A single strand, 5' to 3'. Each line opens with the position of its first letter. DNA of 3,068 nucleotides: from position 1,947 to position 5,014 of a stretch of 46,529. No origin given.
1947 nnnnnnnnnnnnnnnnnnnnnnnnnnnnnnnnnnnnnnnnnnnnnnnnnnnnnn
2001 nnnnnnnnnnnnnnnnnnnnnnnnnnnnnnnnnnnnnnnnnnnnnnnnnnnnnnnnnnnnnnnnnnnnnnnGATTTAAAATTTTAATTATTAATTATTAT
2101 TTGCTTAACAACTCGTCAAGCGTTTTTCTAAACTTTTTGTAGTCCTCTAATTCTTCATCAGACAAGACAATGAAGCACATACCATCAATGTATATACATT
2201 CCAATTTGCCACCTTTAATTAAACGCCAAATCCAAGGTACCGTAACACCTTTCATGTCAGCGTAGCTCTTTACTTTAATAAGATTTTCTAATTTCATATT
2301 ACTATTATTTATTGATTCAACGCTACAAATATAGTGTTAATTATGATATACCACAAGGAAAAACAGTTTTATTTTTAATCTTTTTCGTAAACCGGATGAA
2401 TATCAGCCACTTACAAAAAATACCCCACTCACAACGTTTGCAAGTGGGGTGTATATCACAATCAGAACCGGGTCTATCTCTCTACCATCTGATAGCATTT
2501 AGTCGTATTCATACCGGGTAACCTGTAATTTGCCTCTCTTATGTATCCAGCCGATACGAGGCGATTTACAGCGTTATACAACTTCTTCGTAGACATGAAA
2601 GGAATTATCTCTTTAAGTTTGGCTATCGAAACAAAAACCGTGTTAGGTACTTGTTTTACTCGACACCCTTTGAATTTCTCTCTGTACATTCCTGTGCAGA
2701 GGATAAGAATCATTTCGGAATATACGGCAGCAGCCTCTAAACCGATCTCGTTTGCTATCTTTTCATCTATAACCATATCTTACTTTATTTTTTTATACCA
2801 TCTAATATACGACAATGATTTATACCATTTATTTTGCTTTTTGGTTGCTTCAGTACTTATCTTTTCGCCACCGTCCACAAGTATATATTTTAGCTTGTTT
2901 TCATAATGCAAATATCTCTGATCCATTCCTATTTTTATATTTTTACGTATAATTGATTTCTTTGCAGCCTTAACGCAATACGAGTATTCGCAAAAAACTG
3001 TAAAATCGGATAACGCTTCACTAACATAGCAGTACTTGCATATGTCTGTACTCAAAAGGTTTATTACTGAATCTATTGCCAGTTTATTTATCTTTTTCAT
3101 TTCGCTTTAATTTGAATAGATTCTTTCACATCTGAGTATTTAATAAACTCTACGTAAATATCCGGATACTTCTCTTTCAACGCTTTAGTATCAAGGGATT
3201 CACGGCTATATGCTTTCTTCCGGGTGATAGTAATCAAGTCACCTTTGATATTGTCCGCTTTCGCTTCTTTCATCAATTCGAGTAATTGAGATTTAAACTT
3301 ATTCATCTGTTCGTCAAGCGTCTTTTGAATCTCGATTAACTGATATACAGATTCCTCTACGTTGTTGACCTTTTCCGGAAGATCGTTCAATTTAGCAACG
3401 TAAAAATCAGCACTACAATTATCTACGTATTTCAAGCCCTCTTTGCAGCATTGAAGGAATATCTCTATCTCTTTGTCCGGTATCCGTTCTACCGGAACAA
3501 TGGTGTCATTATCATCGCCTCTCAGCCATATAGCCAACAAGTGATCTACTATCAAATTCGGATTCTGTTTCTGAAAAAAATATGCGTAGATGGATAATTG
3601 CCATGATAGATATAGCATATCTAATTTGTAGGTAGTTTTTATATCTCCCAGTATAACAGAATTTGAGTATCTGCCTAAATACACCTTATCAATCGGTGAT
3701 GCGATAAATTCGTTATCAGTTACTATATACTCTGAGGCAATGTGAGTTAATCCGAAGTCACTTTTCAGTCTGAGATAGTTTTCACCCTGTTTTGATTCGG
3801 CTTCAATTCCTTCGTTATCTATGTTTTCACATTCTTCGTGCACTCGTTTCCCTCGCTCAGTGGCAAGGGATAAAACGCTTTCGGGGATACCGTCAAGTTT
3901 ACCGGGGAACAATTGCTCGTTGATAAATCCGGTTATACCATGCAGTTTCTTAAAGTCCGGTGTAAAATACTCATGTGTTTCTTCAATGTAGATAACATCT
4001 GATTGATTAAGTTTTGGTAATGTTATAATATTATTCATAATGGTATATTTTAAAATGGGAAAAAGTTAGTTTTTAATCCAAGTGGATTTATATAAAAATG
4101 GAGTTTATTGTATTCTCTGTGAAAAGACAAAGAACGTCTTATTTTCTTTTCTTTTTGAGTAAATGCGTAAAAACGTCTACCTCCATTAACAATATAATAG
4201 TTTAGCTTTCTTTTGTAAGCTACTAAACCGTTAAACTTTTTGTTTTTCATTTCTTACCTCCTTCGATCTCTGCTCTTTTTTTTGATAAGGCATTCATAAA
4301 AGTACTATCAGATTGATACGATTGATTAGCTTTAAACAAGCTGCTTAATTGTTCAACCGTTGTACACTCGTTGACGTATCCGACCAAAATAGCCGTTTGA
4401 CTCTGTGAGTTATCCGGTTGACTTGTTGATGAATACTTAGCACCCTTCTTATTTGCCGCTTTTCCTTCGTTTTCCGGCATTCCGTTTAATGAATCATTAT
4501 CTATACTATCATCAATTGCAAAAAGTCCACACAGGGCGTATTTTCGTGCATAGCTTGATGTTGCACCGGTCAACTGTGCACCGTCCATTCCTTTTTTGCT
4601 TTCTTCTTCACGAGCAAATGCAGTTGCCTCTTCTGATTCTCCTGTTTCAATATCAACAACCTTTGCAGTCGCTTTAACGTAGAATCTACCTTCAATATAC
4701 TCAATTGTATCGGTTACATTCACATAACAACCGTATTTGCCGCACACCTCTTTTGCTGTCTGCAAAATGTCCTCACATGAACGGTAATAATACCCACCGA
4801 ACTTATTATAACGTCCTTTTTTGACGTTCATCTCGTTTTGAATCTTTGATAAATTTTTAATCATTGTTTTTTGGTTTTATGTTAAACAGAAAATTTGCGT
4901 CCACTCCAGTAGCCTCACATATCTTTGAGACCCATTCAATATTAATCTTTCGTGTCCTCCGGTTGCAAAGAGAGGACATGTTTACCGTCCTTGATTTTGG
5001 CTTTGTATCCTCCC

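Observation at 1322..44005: Five mosaic Rha/KilAC antirepressor paralogs scattered through one 46-kb genome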

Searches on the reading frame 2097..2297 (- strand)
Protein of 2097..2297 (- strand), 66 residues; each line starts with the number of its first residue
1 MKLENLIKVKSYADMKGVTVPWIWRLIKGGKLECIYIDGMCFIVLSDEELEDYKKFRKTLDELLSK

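Call 52: search_protein_families(library=phrogs, proteins=[window:2097-2297:-], max_evalue=0.001)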
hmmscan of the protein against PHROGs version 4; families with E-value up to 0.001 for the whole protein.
window:2097-2297:- (66 aa): 0 families

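Call 60: search_protein_families(library=pfam, proteins=[window:2097-2297:-], max_evalue=0.05)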
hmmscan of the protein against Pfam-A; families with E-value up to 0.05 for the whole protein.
window:2097-2297:- (66 aa): 0 families

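Call 88: search_protein_families(library=ncbifam, proteins=[window:2097-2297:-], max_evalue=0.01)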
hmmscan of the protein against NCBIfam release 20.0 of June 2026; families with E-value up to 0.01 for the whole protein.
window:2097-2297:- (66 aa): 0 families

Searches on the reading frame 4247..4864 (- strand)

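Call 52: search_protein_families(library=phrogs, proteins=[window:4247-4864:-], max_evalue=0.001)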
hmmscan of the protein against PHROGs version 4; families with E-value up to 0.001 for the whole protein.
window:4247-4864:- (205 aa): 3 families
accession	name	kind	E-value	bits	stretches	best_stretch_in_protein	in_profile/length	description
phrog_155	-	DNA, RNA and nucleotide metabolism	7.2e-41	141.8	1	2-179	69-226/308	Erf-like ssDNA annealing protein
phrog_2324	-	DNA, RNA and nucleotide metabolism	5.6e-09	36.8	1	2-161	12-160/193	Erf-like ssDNA annealing protein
phrog_3912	-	unknown function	9.9e-05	23.4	1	137-195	100-159/167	-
